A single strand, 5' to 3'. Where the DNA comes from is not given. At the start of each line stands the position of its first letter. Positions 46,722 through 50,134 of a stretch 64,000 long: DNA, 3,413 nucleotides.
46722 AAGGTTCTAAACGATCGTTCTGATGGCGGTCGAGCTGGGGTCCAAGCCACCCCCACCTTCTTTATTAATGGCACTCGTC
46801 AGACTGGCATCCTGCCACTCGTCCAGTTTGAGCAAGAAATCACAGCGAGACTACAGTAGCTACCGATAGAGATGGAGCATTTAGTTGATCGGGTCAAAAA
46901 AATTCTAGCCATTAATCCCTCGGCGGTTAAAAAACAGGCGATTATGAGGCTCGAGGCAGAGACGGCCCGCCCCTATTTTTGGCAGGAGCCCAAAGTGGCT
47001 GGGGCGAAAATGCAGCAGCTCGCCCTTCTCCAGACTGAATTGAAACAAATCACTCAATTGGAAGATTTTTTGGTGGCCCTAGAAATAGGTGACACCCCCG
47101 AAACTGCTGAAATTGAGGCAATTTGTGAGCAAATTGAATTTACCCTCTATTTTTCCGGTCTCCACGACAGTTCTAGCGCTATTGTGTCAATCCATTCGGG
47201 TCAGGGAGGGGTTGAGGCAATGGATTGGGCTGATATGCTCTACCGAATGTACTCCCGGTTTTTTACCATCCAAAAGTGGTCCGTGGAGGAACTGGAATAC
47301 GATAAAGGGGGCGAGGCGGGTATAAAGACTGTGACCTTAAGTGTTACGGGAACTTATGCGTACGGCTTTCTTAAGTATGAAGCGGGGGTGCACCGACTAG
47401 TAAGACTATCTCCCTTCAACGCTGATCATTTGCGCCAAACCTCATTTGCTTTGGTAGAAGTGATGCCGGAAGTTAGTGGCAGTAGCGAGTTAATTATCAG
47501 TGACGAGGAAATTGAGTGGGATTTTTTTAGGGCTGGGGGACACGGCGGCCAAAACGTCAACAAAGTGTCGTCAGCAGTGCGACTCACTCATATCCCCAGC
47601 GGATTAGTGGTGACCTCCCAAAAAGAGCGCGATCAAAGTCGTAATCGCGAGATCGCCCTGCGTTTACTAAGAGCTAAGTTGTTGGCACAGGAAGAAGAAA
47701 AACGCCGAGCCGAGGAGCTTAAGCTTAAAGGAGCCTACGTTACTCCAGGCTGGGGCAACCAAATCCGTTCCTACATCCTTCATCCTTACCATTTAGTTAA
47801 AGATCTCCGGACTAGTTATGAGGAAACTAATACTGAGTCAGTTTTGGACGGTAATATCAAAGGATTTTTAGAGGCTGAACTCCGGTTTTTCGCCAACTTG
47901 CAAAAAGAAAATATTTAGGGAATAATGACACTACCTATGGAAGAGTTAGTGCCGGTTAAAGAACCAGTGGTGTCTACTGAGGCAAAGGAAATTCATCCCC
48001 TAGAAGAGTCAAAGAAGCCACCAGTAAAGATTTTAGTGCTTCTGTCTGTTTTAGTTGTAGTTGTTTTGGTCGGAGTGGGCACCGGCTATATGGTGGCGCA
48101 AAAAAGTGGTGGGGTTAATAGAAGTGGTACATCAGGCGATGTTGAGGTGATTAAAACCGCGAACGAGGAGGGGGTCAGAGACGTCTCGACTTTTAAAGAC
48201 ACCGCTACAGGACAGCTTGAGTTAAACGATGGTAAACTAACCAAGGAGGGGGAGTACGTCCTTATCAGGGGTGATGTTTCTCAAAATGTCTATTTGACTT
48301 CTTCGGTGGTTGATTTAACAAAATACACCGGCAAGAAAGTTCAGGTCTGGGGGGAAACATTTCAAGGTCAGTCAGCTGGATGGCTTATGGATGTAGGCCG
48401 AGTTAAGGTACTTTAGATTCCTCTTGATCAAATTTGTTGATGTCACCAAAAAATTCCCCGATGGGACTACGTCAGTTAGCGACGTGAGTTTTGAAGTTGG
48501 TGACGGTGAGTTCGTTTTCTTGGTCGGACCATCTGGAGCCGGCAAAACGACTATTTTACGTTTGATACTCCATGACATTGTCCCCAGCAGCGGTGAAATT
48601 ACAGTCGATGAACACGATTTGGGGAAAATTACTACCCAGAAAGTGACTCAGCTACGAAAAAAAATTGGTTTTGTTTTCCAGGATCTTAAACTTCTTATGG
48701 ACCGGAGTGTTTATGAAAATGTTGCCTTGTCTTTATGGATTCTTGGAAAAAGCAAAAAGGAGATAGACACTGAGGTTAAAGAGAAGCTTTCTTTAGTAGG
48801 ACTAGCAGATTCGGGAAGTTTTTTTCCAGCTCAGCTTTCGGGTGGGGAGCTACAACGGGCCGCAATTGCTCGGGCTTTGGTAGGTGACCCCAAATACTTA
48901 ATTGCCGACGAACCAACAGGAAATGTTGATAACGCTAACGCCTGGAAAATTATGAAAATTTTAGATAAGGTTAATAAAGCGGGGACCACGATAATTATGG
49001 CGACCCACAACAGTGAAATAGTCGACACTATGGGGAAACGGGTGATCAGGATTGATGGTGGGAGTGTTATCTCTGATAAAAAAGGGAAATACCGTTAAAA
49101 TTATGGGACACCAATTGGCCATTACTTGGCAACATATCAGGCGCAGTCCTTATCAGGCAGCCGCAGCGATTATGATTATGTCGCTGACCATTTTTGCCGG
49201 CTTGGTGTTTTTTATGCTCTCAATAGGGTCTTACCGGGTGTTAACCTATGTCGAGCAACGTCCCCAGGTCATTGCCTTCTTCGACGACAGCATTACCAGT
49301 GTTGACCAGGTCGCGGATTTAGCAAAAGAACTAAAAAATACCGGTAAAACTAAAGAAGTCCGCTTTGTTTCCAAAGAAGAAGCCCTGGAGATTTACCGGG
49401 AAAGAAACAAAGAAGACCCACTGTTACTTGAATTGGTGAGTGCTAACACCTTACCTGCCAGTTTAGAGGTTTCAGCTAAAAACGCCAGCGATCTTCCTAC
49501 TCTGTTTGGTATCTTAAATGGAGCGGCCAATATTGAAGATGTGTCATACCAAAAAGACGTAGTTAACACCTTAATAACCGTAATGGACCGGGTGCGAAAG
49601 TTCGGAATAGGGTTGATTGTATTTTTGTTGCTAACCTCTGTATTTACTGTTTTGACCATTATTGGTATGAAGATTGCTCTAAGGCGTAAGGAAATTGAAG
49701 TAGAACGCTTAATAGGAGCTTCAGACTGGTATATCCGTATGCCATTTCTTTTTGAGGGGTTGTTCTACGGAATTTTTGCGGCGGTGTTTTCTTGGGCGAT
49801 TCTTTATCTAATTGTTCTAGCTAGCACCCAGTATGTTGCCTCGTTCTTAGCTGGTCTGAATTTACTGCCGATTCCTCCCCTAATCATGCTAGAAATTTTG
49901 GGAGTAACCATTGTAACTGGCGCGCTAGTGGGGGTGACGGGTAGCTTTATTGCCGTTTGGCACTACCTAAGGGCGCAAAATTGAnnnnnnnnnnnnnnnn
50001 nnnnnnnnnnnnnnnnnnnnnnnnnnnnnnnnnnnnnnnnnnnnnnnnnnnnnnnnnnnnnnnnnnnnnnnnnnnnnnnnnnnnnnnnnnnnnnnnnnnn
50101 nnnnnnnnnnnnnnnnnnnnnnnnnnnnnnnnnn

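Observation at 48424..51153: FtsE-FtsX followed by an EnvC-like protein whose M23/LytM domain appears circularly permuted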

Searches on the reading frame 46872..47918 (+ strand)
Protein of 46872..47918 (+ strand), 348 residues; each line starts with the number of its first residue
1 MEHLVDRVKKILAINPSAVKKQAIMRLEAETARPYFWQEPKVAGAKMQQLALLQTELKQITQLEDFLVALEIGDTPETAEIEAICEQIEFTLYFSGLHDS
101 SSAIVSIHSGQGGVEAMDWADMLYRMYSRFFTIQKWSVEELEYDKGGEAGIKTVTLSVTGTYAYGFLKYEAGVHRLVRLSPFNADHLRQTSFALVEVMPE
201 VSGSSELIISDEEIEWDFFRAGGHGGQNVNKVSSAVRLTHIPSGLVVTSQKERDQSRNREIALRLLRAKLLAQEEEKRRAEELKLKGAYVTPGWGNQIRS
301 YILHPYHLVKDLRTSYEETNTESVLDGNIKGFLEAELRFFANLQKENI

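Call 3: search_protein_families(library=pfam, proteins=[window:46872-47918:+], max_evalue=1)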
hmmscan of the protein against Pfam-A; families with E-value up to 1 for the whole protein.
window:46872-47918:+ (348 aa): 2 families
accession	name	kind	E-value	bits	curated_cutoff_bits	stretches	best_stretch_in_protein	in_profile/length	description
PF03462.23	PCRF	-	6e-40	137.6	24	1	23-195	4-194/194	PCRF domain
PF00472.26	RF-1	-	9e-35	119.6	35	1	206-313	4-116/116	RF-1 domain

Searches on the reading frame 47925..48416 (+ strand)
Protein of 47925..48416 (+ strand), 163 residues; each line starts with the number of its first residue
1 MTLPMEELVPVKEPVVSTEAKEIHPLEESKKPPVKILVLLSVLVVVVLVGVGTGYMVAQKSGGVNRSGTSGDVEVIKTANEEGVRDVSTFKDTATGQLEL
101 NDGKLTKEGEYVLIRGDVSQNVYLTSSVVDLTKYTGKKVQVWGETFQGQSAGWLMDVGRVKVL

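Call 3: search_protein_families(library=pfam, proteins=[window:47925-48416:+], max_evalue=1)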
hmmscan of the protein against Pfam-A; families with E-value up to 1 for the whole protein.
window:47925-48416:+ (163 aa): 1 family
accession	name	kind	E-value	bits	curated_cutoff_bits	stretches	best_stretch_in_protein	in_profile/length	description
PF11837.13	INV_N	-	0.032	15.2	27.8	1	21-65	11-55/109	Beta-fructofuranosidase, N-terminal domain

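Call 32: search_protein_families(library=ncbifam, proteins=[window:47925-48416:+], max_evalue=0.01)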
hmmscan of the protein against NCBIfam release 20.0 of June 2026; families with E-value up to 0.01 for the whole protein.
window:47925-48416:+ (163 aa): 0 families

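Call 58: search_solved_structures(query=window:47925-48416:+, max_evalue=1)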
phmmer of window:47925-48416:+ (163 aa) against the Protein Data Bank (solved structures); distinct sequences matched with E-value up to 1: 3.
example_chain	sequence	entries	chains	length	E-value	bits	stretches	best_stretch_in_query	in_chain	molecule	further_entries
3tnp_B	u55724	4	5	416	0.32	13.9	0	81-125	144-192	cAMP-dependent protein kinase type II-beta regulatory subunit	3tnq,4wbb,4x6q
1cx4_A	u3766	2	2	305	0.61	13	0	81-125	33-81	CAMP-DEPENDENT PROTEIN KINASE REGULATORY SUBUNIT TYPE II BETA | cAMP-dependent protein kinase type II-beta regulatory subunit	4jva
2x45_A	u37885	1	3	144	0.84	12.6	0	90-145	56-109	ALLERGEN ARG R 1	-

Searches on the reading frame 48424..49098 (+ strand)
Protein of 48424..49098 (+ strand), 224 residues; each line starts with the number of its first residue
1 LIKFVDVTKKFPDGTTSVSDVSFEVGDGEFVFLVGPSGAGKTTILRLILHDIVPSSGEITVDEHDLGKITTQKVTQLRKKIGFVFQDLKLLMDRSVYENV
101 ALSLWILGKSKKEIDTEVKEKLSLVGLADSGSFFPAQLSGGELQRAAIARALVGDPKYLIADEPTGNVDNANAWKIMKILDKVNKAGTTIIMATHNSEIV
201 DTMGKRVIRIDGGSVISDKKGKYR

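Call 3: search_protein_families(library=pfam, proteins=[window:48424-49098:+], max_evalue=1)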
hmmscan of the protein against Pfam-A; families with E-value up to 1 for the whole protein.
window:48424-49098:+ (224 aa): 31 families (the best 25 are shown)
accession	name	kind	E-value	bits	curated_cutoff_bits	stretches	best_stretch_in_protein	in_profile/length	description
PF00005.33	ABC_tran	-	5.5e-34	118.2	25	1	19-165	2-136/137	ABC transporter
PF13304.12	AAA_21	-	4e-07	30.8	27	2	30-97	1-72/304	AAA domain, putative AbiEii toxin, Type IV TA system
PF02463.25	SMC_N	-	2.2e-06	27.7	40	1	28-209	24-210/220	RecF/RecN/SMC N terminal domain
PF03193.22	RsgA_GTPase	-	2.2e-05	24.8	30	1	27-78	105-155/174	RsgA GTPase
PF13191.12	AAA_16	-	6.4e-05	24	32.6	1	26-61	22-60/167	AAA ATPase domain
PF25199.1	nSTAND_NTPase5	-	7.5e-05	23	34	1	26-69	39-81/145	Novel STAND NTPase 5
PF00004.35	AAA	-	0.0002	22.2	21.2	1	31-88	1-53/131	ATPase family associated with various cellular activities (AAA)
PF00931.28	NB-ARC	-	0.00081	19.2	23.5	1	25-51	15-41/248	NB-ARC domain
PF13401.12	AAA_22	-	0.00096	19.9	27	1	29-54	6-31/130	AAA domain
PF20720.3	nSTAND3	-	0.0014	18.8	27.2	1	29-59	18-48/155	Novel STAND NTPase 3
PF13238.12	AAA_18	-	0.0029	18.5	29.4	1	31-48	1-18/128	AAA domain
PF13604.12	AAA_30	-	0.0031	17.7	27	1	30-171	20-103/191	AAA domain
PF13476.12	AAA_23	-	0.0048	18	27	1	18-48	10-39/201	AAA domain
PF06414.18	Zeta_toxin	-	0.0082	16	22.3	1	30-66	18-54/199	Zeta toxin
PF13555.12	AAA_29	-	0.0089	16.2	27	1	23-45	17-39/61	P-loop containing region of AAA domain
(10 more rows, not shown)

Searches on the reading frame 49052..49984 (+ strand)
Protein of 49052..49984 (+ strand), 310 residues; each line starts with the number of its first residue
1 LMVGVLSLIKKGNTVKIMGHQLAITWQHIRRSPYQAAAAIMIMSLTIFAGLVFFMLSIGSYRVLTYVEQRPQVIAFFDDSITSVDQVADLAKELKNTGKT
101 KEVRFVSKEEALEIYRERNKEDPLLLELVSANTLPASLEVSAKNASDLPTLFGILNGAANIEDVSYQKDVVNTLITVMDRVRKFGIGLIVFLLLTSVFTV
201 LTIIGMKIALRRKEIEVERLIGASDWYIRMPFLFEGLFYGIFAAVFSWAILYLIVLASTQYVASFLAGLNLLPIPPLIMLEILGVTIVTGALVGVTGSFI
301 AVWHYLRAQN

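Call 3: search_protein_families(library=pfam, proteins=[window:49052-49984:+], max_evalue=1)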
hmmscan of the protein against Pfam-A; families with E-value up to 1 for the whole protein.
window:49052-49984:+ (310 aa): 2 families
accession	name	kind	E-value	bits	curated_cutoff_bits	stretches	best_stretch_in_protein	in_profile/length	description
PF18075.7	FtsX_ECD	-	2.3e-14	54.2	23.5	1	72-164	2-96/96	FtsX extracellular domain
PF02687.27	FtsX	-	7.6e-11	42.6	25.5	1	188-308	3-118/120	FtsX-like permease C-terminal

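Call 32: search_protein_families(library=ncbifam, proteins=[window:49103-49981:+], max_evalue=0.01)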
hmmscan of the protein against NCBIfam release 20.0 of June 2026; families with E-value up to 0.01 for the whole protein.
window:49103-49981:+ (293 aa): 7 families
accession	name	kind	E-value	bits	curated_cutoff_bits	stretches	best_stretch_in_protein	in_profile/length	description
NF038347.1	FtsX_Gpos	exception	1.1e-51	176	225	1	9-290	12-296/296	permease-like cell division protein FtsX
TIGR00439.2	FtsX_Gneg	equivalog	7.5e-50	169.8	255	1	4-290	4-292/292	permease-like cell division protein FtsX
NF038346.1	FtsX_actino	exception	1.4e-35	123.1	250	1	66-290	77-307/308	permease-like cell division protein FtsX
NF038008.1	ABC_perm_DarB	equivalog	0.00062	17.8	700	1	142-250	249-357/777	darobactin export ABC transporter permease subunit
NF008357.0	PRK11146.1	exception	0.0015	17.4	439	1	174-245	278-349/414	lipoprotein-releasing ABC transporter permease subunit LolE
TIGR02213.1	lolE_release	exception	0.0018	17.2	540.35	1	172-245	273-346/411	lipoprotein-releasing ABC transporter permease subunit LolE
TIGR03434.1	ADOP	subfamily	0.0033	15.6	622.3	1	169-280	275-386/803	ADOP family duplicated permease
